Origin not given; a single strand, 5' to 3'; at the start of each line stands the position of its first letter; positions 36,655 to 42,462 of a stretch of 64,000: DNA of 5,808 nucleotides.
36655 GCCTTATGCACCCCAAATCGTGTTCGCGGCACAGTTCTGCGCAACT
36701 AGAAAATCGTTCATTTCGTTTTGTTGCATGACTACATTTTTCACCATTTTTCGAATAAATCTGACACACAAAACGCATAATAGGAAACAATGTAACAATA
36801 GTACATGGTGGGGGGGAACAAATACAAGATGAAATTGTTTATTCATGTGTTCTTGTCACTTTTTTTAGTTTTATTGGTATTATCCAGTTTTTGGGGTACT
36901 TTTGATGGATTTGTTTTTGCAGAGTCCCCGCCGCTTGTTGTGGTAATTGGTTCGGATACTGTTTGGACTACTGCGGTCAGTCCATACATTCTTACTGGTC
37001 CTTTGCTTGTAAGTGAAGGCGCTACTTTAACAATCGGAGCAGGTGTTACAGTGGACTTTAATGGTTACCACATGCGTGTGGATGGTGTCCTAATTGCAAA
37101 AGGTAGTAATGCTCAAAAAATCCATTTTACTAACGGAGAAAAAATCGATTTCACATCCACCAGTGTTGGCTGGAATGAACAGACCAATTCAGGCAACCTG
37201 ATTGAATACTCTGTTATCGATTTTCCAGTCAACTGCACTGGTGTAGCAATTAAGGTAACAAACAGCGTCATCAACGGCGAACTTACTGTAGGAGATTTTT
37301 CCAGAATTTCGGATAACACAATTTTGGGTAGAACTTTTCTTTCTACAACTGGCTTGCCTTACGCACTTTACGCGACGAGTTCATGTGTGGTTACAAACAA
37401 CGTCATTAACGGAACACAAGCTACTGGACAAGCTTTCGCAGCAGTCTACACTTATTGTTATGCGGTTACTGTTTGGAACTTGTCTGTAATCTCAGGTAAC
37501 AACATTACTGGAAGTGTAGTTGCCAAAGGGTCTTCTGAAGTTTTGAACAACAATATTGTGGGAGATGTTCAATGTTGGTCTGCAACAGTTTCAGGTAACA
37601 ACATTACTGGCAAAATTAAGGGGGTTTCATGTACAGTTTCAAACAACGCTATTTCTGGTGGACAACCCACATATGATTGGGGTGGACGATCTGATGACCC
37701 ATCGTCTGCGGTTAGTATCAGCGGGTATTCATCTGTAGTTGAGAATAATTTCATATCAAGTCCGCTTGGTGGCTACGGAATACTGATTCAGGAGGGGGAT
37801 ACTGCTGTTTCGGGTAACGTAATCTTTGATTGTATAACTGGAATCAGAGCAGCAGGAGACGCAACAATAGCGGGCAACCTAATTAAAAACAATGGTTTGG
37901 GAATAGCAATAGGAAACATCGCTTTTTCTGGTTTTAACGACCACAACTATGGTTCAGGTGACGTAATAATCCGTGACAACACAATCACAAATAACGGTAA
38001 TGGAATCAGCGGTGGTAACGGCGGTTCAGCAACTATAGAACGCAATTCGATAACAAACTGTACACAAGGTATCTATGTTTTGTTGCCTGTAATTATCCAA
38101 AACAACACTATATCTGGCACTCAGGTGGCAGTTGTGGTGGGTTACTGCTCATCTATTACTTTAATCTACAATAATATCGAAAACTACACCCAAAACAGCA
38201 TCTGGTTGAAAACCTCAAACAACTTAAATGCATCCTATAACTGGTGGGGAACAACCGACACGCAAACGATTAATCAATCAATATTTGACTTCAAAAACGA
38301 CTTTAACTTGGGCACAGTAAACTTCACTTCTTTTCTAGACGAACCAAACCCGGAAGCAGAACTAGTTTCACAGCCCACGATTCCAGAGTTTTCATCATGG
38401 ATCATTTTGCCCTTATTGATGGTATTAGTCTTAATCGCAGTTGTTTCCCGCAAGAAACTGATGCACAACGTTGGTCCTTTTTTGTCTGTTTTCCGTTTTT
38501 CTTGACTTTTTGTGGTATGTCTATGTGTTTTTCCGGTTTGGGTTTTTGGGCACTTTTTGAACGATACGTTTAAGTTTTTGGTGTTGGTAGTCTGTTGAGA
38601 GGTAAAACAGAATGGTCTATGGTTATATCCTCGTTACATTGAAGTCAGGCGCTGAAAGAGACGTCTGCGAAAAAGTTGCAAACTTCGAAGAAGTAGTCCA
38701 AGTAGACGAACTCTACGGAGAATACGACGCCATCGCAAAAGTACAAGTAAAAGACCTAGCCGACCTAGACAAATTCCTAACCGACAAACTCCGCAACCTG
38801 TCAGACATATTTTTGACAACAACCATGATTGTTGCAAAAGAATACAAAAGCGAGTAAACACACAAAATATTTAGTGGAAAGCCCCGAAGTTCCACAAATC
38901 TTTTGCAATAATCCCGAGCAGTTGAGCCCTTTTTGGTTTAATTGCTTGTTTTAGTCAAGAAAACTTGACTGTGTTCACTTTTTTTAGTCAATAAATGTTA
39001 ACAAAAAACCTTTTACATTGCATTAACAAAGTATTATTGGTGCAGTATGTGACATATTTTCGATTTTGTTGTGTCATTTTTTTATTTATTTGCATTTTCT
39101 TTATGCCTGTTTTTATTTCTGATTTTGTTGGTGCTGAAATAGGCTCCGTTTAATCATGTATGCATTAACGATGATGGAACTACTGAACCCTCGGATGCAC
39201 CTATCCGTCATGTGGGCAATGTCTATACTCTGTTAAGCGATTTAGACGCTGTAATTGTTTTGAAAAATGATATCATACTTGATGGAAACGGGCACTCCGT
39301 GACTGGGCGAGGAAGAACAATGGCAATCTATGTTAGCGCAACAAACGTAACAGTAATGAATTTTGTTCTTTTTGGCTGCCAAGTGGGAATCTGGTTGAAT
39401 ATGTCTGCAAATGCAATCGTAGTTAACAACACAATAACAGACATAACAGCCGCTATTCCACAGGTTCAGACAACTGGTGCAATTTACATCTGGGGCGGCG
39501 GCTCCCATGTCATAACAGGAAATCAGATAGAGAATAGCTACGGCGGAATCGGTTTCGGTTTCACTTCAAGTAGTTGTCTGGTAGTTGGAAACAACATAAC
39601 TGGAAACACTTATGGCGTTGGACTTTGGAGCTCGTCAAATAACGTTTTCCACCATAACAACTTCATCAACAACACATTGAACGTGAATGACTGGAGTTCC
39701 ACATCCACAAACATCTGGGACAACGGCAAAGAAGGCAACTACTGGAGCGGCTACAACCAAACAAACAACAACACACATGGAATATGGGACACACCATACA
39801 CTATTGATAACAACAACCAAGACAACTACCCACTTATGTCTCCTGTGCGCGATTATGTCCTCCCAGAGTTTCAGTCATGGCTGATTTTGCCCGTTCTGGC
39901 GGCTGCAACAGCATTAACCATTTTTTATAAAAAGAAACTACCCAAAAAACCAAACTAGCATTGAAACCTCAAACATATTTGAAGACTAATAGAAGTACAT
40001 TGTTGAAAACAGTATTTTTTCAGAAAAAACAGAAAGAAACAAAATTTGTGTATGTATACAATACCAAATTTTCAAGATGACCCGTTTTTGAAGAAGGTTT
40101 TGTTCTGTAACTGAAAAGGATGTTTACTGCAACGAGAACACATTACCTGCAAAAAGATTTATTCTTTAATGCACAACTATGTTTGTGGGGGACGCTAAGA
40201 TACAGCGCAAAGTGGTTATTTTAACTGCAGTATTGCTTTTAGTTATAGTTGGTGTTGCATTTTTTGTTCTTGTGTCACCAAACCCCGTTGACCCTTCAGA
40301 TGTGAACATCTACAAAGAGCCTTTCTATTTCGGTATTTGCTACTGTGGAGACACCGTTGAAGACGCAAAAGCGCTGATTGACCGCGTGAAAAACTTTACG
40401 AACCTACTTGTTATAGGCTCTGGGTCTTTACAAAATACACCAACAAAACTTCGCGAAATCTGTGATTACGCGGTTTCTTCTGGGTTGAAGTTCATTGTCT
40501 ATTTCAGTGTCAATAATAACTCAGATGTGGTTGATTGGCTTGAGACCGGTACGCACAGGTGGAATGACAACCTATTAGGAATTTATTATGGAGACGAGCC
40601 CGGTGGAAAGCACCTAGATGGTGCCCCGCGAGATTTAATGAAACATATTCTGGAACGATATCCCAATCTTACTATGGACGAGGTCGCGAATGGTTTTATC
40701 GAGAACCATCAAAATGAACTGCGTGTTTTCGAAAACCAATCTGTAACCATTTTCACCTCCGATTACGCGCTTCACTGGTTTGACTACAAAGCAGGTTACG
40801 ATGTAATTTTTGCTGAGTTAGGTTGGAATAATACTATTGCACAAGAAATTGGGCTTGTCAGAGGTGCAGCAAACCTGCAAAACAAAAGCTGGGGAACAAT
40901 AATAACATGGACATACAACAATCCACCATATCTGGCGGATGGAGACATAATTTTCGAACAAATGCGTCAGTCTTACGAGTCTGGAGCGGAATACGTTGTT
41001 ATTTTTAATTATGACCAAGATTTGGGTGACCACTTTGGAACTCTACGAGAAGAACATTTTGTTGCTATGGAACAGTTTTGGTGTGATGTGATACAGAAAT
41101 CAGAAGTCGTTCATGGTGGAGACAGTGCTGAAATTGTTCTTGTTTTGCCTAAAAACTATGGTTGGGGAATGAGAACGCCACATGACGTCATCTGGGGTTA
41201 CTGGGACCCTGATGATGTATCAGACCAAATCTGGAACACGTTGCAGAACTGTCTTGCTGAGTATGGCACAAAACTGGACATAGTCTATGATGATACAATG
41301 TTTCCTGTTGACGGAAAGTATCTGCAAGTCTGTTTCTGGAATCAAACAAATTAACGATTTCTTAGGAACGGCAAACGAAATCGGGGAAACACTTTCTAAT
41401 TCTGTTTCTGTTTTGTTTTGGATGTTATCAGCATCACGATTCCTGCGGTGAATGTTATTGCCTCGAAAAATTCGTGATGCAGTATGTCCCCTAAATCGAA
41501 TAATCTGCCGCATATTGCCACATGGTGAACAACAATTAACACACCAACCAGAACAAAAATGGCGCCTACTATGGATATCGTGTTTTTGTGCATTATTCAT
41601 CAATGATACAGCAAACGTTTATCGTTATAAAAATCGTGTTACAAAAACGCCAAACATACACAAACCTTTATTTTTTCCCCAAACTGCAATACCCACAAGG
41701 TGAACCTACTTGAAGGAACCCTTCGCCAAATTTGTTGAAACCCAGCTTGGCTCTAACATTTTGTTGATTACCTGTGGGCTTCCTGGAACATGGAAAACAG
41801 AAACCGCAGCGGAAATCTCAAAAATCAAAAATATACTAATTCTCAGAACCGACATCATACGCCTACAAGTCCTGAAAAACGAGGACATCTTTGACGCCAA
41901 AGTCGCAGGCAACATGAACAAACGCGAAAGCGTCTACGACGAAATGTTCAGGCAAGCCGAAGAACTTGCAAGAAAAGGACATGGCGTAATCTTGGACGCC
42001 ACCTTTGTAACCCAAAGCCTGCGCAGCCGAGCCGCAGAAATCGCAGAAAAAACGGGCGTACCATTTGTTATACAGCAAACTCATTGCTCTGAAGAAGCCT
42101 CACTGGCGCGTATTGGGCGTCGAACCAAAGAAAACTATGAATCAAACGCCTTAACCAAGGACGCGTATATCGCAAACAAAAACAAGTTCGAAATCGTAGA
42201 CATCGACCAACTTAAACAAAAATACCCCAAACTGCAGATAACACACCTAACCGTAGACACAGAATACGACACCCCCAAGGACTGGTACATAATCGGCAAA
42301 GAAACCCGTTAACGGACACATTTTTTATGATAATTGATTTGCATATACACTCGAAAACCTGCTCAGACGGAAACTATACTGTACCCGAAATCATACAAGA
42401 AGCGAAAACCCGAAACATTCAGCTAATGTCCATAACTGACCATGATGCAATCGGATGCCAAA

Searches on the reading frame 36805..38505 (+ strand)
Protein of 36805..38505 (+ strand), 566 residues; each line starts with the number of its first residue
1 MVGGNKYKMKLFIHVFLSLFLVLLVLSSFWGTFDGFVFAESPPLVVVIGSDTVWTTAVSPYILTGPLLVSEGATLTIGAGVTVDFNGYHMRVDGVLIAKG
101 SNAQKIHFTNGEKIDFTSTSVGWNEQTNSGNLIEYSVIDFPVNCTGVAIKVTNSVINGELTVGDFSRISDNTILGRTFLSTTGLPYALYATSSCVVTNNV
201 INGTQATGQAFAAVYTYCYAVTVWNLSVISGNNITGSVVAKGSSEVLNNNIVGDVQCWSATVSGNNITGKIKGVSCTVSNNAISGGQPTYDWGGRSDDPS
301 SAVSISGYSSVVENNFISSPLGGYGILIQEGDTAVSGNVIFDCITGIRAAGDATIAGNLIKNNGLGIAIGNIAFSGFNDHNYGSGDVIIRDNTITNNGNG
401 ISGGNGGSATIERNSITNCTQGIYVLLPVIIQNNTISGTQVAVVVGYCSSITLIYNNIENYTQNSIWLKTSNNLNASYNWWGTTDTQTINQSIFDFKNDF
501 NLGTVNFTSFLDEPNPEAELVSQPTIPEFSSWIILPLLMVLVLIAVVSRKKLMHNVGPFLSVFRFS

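Call 10: search_protein_families(library=pfam, proteins=[window:36805-38505:+], max_evalue=0.01)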
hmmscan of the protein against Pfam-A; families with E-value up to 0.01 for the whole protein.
window:36805-38505:+ (566 aa): 2 families
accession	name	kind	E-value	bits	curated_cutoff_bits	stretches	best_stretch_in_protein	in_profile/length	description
PF13229.12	Beta_helix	-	3.8e-13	49.8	25.9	1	382-479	29-132/158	Right handed beta helix region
PF05048.19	NosD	-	3.7e-09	36.8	23.6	1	382-478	44-143/212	Periplasmic copper-binding protein (NosD)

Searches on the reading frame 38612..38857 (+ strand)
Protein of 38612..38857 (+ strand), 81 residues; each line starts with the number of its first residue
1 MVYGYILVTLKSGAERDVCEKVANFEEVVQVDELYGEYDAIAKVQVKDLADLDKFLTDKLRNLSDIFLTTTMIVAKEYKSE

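Call 10: search_protein_families(library=pfam, proteins=[window:38612-38857:+], max_evalue=0.01)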
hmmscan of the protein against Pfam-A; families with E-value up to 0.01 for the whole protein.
window:38612-38857:+ (81 aa): 1 family
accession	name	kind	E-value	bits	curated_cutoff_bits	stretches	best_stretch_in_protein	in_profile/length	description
PF01037.27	AsnC_trans_reg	-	8.1e-17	61.3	25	1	6-77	1-73/73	Lrp/AsnC ligand binding domain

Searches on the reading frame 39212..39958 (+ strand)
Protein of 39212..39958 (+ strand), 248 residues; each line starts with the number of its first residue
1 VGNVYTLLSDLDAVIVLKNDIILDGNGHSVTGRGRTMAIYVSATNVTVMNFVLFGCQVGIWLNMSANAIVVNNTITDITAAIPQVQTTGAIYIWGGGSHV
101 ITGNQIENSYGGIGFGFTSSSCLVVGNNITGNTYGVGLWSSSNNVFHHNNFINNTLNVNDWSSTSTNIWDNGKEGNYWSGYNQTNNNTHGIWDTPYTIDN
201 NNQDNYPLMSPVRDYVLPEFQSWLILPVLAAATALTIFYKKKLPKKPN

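Call 10: search_protein_families(library=pfam, proteins=[window:39212-39958:+], max_evalue=0.01)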
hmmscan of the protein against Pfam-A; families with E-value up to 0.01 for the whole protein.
window:39212-39958:+ (248 aa): 2 families
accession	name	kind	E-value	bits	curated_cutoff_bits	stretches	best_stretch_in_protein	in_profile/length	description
PF05048.19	NosD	-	7.2e-16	58.7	23.6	1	22-182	50-211/212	Periplasmic copper-binding protein (NosD)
PF13229.12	Beta_helix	-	6.7e-09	36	25.9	1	39-187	3-156/158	Right handed beta helix region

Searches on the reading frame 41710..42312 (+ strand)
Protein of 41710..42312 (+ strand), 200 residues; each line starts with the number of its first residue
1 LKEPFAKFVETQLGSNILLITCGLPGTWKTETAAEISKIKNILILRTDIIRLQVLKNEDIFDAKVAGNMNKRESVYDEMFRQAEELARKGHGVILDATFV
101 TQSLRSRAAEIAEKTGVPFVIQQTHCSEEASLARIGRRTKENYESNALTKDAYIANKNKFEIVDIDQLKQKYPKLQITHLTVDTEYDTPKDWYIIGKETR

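Call 18: search_protein_families(library=pfam, proteins=[window:41710-42312:+], max_evalue=0.01)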
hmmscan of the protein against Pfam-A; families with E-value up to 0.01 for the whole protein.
window:41710-42312:+ (200 aa): 5 families
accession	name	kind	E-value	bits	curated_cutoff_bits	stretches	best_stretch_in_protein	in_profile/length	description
PF13671.12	AAA_33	-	3.7e-20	73.1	27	1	18-150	1-130/143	AAA domain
PF08433.16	KTI12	-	5.4e-05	23.3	22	1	18-148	3-130/271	Chromatin associated protein KTI12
PF01591.24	6PF2K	-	0.0002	21.2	27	1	13-134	10-141/223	6-phosphofructo-2-kinase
PF06414.18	Zeta_toxin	-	0.00031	20.7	22.3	1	15-147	15-153/199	Zeta toxin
PF13207.12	AAA_17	-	0.0089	16.8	27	0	23-142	2-127/136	AAA domain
